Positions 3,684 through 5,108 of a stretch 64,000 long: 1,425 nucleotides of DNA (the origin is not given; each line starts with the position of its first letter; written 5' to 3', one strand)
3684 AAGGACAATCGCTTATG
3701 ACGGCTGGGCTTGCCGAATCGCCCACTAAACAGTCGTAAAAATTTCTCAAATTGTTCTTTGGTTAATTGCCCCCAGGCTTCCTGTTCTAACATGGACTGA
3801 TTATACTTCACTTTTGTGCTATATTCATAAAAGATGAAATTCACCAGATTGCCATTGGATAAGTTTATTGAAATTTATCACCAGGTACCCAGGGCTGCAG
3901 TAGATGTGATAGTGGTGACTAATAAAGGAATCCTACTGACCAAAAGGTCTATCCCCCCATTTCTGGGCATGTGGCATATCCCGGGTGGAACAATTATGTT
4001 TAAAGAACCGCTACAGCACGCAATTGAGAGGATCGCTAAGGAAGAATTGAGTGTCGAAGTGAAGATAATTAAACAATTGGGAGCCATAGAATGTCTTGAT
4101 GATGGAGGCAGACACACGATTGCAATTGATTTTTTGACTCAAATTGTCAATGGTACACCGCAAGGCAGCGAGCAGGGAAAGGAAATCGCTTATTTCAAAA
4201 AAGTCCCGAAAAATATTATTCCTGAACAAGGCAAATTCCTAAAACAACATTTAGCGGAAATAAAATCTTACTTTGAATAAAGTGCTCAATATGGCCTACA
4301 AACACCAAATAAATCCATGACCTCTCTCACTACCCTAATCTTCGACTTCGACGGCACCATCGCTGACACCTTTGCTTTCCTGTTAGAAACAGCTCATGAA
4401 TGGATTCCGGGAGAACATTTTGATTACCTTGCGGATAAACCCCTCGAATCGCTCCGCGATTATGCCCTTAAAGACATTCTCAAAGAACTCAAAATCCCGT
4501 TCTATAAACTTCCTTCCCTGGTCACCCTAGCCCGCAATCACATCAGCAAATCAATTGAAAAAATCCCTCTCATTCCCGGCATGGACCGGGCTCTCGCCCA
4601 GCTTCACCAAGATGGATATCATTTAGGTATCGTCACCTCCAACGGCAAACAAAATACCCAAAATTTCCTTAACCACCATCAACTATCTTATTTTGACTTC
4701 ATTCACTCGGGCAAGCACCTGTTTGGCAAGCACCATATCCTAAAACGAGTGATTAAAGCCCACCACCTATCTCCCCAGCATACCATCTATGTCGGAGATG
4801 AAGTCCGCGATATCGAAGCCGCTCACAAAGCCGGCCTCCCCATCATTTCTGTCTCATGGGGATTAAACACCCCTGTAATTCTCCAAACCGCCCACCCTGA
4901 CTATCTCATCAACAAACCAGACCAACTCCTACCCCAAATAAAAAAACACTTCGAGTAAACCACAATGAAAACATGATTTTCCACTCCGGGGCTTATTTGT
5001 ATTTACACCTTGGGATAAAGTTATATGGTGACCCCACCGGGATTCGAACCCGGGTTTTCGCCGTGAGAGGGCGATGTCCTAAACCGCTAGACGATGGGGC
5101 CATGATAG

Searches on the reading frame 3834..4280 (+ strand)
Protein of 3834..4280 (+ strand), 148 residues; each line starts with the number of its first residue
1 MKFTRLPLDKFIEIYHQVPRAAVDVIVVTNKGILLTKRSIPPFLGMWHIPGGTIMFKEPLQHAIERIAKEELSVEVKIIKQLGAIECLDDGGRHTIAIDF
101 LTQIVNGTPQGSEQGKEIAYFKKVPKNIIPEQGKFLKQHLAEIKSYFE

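Call 46: search_protein_families(library=pfam, proteins=[window:3834-4280:+], max_evalue=1)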
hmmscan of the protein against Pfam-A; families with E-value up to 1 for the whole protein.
window:3834-4280:+ (148 aa): 2 families
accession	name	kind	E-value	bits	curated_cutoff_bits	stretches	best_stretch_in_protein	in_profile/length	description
PF00293.34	NUDIX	-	3.2e-11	43.8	21.1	1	19-112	2-102/134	NUDIX domain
PF14815.12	NUDIX_4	-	0.19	12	35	1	28-80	5-57/113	NUDIX domain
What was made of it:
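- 3834..4280 (+): Second NUDIX hydrolase gene (148 aa) nearby, context only. Pfam NUDIX 3e-11 (call 46).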

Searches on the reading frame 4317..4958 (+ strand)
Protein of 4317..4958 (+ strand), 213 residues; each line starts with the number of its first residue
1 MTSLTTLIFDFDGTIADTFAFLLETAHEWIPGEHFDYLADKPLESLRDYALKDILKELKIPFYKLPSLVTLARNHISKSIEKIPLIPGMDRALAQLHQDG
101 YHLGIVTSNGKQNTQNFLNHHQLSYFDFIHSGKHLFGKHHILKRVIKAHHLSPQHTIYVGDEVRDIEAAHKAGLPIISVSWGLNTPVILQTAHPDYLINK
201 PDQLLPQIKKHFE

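Call 46: search_protein_families(library=pfam, proteins=[window:4317-4958:+], max_evalue=1)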
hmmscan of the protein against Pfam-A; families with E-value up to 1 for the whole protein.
window:4317-4958:+ (213 aa): 8 families
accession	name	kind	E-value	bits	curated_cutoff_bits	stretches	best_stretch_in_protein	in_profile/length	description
PF13419.12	HAD_2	-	8.8e-38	130.6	23.8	1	7-178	1-177/178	Haloacid dehalogenase-like hydrolase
PF00702.32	Hydrolase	-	1.3e-15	58.7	26.4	1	6-173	3-191/191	haloacid dehalogenase-like hydrolase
PF12710.13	HAD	-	2.7e-11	44.7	27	1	8-169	2-188/189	haloacid dehalogenase-like hydrolase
PF13242.12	Hydrolase_like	-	5.1e-09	36.4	22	1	137-199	3-70/75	HAD-hyrolase-like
PF06888.18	Put_Phosphatase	-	3.6e-05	23.8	27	1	7-128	3-118/234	Putative Phosphatase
PF13344.12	Hydrolase_6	-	3.8e-05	24.1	27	1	85-174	15-100/101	Haloacid dehalogenase-like hydrolase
PF08282.18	Hydrolase_3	-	0.0011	19.2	20.9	1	138-175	188-225/255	haloacid dehalogenase-like hydrolase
PF23439.1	DUF7124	-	0.099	13.3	27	1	99-173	26-94/111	Domain of unknown function (DUF7124)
